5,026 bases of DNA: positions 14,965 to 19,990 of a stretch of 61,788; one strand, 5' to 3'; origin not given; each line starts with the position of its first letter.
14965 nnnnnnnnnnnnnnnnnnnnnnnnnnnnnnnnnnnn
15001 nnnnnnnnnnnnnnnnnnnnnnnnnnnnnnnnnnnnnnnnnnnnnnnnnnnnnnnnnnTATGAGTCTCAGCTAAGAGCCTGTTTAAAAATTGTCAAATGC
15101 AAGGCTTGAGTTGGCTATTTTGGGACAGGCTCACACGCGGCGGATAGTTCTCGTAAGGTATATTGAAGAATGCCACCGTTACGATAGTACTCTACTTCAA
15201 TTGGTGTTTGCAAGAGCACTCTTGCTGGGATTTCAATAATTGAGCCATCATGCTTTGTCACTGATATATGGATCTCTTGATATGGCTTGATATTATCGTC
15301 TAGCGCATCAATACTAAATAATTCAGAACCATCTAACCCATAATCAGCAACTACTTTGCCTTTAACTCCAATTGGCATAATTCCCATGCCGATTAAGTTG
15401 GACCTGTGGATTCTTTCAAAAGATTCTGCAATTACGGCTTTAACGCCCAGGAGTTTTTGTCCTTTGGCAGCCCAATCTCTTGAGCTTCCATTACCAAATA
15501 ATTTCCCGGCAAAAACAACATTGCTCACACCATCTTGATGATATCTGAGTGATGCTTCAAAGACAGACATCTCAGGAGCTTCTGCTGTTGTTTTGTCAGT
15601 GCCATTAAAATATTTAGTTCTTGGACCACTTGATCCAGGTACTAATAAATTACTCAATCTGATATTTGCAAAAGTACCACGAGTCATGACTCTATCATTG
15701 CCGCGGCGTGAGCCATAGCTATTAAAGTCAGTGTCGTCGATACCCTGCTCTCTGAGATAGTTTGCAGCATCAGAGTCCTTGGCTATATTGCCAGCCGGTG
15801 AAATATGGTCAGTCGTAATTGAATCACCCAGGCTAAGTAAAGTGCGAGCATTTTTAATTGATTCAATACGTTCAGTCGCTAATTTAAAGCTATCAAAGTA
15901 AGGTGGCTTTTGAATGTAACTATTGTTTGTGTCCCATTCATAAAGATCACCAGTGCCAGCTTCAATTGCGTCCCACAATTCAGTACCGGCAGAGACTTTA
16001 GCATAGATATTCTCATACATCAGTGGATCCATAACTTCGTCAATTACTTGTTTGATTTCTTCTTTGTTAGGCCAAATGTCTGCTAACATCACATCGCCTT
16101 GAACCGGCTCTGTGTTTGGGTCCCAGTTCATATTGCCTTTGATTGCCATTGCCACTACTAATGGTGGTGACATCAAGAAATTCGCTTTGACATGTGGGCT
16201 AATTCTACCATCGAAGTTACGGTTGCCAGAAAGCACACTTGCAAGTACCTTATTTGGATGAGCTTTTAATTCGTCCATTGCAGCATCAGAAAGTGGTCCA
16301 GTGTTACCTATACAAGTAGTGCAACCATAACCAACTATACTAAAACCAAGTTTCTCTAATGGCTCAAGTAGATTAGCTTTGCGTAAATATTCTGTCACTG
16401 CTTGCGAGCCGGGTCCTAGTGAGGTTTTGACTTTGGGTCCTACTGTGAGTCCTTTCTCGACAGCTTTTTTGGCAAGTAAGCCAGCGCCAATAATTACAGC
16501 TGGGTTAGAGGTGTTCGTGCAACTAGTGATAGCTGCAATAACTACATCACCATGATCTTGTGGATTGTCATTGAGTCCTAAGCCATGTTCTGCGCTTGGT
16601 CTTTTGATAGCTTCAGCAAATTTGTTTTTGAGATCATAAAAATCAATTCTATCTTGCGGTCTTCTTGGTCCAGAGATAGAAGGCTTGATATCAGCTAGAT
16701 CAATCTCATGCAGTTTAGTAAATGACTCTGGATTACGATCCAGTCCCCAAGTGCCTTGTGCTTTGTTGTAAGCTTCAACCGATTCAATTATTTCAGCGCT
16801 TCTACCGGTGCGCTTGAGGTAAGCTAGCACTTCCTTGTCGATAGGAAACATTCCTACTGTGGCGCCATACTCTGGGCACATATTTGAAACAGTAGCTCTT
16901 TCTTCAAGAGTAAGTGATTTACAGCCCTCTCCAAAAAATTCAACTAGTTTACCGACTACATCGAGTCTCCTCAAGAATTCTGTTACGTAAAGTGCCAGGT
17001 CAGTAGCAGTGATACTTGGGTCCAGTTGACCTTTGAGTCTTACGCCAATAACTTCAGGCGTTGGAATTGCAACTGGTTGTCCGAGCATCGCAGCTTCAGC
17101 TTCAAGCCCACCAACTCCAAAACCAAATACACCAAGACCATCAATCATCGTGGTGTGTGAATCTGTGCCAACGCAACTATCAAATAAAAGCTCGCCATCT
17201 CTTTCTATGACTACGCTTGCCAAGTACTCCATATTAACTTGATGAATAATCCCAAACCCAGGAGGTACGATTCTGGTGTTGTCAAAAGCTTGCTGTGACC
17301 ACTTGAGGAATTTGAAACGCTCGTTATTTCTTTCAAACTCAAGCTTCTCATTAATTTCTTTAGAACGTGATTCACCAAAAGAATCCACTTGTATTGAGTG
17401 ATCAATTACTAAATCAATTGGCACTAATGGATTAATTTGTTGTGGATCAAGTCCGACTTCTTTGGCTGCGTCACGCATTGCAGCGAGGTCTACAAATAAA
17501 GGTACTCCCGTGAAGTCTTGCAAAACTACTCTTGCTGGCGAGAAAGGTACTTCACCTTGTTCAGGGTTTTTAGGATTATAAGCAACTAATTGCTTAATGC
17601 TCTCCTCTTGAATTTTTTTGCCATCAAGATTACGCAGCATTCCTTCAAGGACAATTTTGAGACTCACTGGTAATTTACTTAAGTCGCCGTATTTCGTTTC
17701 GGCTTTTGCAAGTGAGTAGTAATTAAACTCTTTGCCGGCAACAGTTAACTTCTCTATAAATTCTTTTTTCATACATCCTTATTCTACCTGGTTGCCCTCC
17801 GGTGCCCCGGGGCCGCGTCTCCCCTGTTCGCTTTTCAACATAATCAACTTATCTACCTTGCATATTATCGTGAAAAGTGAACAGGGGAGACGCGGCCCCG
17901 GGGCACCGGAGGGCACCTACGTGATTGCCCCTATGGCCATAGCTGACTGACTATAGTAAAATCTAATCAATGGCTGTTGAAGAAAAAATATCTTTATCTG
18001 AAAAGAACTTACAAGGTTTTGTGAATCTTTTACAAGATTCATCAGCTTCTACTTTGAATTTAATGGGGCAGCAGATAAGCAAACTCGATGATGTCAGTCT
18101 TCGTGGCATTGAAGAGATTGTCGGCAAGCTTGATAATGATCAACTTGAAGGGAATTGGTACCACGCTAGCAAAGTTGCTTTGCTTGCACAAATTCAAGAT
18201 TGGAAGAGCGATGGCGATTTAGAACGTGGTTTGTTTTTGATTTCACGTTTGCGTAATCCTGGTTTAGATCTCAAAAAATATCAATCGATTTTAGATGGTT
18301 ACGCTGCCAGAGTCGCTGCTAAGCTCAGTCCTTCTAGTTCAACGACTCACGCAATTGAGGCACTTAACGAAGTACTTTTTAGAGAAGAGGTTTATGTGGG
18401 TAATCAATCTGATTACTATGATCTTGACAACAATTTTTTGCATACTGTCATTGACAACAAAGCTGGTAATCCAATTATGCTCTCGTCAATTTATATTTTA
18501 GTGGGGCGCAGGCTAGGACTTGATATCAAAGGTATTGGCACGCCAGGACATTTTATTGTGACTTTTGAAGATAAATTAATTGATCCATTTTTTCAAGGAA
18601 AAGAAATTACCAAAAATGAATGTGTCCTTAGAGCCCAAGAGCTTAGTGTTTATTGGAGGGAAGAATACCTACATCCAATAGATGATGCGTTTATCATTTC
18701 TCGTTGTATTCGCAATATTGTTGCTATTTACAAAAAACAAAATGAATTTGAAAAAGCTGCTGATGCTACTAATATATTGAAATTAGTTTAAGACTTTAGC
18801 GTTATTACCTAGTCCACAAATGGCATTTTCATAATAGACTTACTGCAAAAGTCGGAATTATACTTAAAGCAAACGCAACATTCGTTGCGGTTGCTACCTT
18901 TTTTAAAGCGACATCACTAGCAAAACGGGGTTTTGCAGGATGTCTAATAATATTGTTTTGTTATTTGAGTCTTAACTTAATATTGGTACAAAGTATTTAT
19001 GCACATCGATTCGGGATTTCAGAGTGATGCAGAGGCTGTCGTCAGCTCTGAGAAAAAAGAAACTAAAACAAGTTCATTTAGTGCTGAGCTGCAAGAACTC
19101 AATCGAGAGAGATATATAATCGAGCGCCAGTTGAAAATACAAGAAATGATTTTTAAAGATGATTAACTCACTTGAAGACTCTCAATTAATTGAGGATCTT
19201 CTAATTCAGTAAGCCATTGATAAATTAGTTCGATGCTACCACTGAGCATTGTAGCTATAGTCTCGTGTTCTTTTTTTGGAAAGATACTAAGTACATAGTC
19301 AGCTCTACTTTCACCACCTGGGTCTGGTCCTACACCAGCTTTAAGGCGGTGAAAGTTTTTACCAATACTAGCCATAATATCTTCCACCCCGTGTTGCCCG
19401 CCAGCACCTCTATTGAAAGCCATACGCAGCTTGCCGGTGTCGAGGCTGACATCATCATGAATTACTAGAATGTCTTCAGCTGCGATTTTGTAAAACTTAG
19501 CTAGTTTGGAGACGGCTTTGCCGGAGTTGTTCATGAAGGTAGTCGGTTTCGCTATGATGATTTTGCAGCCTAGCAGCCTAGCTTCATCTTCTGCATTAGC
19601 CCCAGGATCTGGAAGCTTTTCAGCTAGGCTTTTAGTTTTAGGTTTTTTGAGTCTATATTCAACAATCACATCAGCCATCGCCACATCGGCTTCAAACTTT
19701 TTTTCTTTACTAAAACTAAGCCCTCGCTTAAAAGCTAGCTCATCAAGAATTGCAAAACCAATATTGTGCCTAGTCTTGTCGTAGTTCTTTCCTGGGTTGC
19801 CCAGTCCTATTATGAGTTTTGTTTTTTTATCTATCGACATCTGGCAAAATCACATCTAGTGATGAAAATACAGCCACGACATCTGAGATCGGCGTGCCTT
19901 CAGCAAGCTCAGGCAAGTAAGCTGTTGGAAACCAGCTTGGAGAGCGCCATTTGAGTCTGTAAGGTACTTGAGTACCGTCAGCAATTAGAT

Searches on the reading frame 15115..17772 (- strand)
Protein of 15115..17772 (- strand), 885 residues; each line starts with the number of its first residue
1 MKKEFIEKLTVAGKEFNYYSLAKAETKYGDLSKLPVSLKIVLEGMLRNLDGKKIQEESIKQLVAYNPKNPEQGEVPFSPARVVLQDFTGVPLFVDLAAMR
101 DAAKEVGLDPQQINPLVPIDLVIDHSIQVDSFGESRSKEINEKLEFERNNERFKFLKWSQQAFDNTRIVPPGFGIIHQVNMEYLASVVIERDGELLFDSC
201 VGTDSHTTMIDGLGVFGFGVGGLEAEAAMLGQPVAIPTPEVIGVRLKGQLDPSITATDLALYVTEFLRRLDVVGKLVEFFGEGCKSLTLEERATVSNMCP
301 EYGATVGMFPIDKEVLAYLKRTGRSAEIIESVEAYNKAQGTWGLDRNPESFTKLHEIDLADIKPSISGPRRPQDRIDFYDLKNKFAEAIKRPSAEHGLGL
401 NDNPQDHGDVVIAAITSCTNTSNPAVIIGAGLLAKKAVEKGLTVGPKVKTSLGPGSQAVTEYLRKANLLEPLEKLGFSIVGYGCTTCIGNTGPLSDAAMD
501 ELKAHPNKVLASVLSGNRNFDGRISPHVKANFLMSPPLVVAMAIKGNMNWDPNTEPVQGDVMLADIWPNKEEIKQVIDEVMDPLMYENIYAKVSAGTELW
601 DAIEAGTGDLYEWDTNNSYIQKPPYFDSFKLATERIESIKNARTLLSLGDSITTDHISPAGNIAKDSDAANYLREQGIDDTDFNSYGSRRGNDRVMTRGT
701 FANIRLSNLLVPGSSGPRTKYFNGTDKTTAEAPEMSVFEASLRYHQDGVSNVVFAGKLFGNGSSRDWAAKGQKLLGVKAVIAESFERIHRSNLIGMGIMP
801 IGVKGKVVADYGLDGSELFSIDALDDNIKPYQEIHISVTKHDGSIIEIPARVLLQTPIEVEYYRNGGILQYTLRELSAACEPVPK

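Call 16: search_protein_families(library=ncbifam, proteins=[window:15115-17772:-])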
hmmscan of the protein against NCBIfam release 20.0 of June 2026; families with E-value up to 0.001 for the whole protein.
window:15115-17772:- (885 aa): 25 families
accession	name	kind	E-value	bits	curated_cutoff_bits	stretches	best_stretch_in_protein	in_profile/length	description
NF006757.0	PRK09277.1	subfamily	0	1221.3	686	1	3-877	7-885/888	aconitate hydratase AcnA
NF009520.0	PRK12881.1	subfamily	0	1189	905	1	5-877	8-891/893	aconitate hydratase AcnA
TIGR01341.1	aconitase_1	equivalog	0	1178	945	1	14-876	1-875/876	aconitate hydratase AcnA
TIGR02333.1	2met_isocit_dHY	equivalog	1.3e-224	747.9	1419.85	1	11-871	8-851/858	Fe/S-dependent 2-methylisocitrate dehydratase AcnD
NF005558.0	PRK07229.1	equivalog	5.3e-97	325.9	612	1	73-874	23-643/647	aconitate hydratase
TIGR01340.1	aconitase_mito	equivalog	3.8e-71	240.4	825.35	2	115-558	81-482/745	aconitate hydratase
TIGR01342.1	acon_putative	hypoth_equivalog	2.1e-63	214.6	719.15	3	148-376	70-276/655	putative aconitate hydratase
NF001614.1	PRK00402.1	subfamily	1.3e-40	139.4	385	2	174-376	99-280/415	aconitase/3-isopropylmalate dehydratase large subunit family protein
NF009116.0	PRK12466.1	subfamily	2.1e-39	135.4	531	1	200-548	127-462/472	3-isopropylmalate dehydratase large subunit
NF004016.0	PRK05478.1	subfamily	1.4e-36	126.1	510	1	200-548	125-460/468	3-isopropylmalate dehydratase large subunit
TIGR02086.1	IPMI_arch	subfamily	3e-32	111.8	410.15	2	171-376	92-275/411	3-isopropylmalate dehydratase/homoaconitate hydratase family large subunit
TIGR01343.1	hacA_fam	subfamily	3.9e-32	111.3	385.7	2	168-377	90-278/412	homoaconitate hydratase family protein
TIGR02083.1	LEU2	equivalog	1.4e-29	103.3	610.65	1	198-549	115-414/419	3-isopropylmalate dehydratase large subunit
TIGR00170.1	leuC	equivalog_domain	1.4e-28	99.7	560.25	1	199-547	123-459/466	3-isopropylmalate dehydratase large subunit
NF008503.0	PRK11413.1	equivalog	3.4e-26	91.4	641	2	168-489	122-426/753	hydratase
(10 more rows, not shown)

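Call 91: find_homologous_proteins(query=window:15115-17772:-, max_evalue=1e-150)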
Query window:15115-17772:- (885 aa): 7999 proteins with E <= 1e-150 among 8000 candidates; the best 120 are listed.
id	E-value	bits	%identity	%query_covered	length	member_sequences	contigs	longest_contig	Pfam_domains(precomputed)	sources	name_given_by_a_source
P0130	0.0e+0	2013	100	100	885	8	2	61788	PF00694.26,PF00330.26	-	-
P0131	0.0e+0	1744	86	99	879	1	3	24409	PF00694.26,PF00330.26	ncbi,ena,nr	ncbi:MAG: aconitate hydratase AcnA [Candidatus Melainabacteria bacterium]|nr:aconitate hydratase Acn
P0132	0.0e+0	1590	78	99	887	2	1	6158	PF00694.26,PF00330.26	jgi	jgi:aconitate hydratase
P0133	0.0e+0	1589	78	100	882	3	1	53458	PF00694.26,PF00330.26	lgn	-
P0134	0.0e+0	1583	78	100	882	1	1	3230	PF00694.26,PF00330.26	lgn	-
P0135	0.0e+0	1580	79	99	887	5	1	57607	PF00694.26,PF00330.26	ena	-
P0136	0.0e+0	1578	79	99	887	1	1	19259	PF00694.26,PF00330.26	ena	-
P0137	0.0e+0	1570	78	99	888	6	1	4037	PF00694.26,PF00330.26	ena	-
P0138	0.0e+0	1561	77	99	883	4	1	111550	PF00694.26,PF00330.26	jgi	jgi:aconitate hydratase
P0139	0.0e+0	1555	77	99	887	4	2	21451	PF00694.26,PF00330.26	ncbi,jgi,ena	jgi:aconitate hydratase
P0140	0.0e+0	1554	77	99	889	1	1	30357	PF00694.26,PF00330.26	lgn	-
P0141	0.0e+0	1548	77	99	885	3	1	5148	PF00694.26,PF00330.26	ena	-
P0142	0.0e+0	1548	76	99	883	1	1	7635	PF00694.26,PF00330.26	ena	-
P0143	0.0e+0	1548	78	99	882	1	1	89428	PF00694.26,PF00330.26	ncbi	-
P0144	0.0e+0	1541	76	99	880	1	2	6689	PF00694.26,PF00330.26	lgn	-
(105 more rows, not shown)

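Call 92: find_encoding_contigs(protein=P0131, flank=10000, max_places=2)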
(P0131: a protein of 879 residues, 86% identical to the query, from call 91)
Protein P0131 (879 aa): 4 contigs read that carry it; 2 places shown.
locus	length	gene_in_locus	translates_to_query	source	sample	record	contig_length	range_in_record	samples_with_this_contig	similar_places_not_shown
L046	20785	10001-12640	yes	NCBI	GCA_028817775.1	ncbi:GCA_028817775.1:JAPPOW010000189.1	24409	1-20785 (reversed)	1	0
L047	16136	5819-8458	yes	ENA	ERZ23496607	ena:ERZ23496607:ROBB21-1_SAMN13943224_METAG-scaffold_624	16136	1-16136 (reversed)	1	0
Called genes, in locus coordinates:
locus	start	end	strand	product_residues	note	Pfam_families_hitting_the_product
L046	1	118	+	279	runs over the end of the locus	-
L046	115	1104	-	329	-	PF00491:Arginase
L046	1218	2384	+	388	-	PF00346:Complex1_49kDa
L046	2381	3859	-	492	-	PF13231:PMT_2 (weak)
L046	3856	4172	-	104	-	-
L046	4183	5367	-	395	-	PF13231:PMT_2 (weak)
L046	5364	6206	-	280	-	PF00685:Sulfotransfer_1, PF13469:Sulfotransfer_3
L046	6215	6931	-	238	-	PF00535:Glycos_transf_2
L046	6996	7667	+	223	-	PF01195:Pept_tRNA_hydro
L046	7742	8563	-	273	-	PF13369:Transglut_core2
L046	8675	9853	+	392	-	-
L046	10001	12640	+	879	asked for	PF00330:Aconitase, PF00694:Aconitase_C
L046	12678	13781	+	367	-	-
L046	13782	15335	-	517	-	-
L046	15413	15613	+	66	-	-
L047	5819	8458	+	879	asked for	PF00330:Aconitase, PF00694:Aconitase_C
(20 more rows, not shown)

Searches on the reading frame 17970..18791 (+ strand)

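Call 16: search_protein_families(library=ncbifam, proteins=[window:17970-18791:+])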
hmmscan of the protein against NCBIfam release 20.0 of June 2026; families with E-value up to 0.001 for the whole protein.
window:17970-18791:+ (273 aa): 2 families
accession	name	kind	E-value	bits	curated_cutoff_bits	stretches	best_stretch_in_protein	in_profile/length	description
NF008188.0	PRK10941.1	equivalog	2.6e-05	23.8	391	1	84-266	14-203/269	invasion regulator SirB1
NF003011.0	PRK03837.1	subfamily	5e-05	23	260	1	100-172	106-173/241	transcriptional regulator NanR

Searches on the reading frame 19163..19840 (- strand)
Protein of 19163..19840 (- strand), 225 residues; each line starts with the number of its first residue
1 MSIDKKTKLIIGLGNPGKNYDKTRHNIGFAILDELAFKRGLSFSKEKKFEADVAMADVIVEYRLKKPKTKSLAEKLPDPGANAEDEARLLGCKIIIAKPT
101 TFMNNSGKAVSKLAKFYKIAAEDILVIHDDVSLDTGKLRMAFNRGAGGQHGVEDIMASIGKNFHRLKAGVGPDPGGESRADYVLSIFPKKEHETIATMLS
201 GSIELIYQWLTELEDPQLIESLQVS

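Call 16: search_protein_families(library=ncbifam, proteins=[window:19163-19840:-])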
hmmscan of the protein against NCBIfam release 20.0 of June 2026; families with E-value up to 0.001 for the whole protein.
window:19163-19840:- (225 aa): 1 family
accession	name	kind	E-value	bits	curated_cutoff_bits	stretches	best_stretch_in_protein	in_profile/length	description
TIGR00447.2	pth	equivalog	9e-51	172.1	100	1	8-208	1-171/172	aminoacyl-tRNA hydrolase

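Call 64: search_solved_structures(query=window:19163-19840:-, show_alignments=1, max_evalue=1e-20)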
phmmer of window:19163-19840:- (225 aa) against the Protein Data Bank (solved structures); distinct sequences matched with E-value up to 1e-20: 36.
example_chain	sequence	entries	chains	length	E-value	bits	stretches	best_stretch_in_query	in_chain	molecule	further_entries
2lgj_A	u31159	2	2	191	6.4e-37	130.5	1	87-202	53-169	Peptidyl-tRNA hydrolase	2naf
8axp_B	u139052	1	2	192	1.6e-36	129.2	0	94-193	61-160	Peptidyl-tRNA hydrolase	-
3kjz_A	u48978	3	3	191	3.3e-36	128.2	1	87-202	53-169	Peptidyl-tRNA hydrolase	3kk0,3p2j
2z2i_A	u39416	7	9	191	5.2e-36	127.5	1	88-200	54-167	Peptidyl-tRNA hydrolase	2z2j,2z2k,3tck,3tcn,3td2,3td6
7wt6_A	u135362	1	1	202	6.4e-36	127.2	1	88-200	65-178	Peptidyl-tRNA hydrolase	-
2jrc_A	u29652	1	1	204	6.9e-36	127.1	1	88-200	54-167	Peptidyl-tRNA hydrolase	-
4qt4_A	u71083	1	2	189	3.4e-32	115.1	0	93-212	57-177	Peptidyl-tRNA hydrolase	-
4olj_A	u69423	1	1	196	1e-31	113.5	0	91-198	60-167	Peptidyl-tRNA hydrolase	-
7y52_A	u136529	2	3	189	1.1e-31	113.4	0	91-206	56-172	Peptidyl-tRNA hydrolase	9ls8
4lwq_A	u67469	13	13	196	1.9e-31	112.6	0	91-198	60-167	Peptidyl-tRNA hydrolase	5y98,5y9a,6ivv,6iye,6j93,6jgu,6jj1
6ix6_A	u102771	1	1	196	2e-31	112.6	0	91-198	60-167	Peptidyl-tRNA hydrolase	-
4fop_A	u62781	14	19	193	2e-31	112.5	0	91-198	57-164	Peptidyl-tRNA hydrolase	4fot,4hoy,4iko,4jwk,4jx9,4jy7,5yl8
5zx8_A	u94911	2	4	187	1.3e-30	109.9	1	96-212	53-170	Peptidyl-tRNA hydrolase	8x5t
8iu6_A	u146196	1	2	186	1.4e-30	109.8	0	91-206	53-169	Peptidyl-tRNA hydrolase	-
8x5u_A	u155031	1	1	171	1.6e-30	109.6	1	96-212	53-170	Peptidyl-tRNA hydrolase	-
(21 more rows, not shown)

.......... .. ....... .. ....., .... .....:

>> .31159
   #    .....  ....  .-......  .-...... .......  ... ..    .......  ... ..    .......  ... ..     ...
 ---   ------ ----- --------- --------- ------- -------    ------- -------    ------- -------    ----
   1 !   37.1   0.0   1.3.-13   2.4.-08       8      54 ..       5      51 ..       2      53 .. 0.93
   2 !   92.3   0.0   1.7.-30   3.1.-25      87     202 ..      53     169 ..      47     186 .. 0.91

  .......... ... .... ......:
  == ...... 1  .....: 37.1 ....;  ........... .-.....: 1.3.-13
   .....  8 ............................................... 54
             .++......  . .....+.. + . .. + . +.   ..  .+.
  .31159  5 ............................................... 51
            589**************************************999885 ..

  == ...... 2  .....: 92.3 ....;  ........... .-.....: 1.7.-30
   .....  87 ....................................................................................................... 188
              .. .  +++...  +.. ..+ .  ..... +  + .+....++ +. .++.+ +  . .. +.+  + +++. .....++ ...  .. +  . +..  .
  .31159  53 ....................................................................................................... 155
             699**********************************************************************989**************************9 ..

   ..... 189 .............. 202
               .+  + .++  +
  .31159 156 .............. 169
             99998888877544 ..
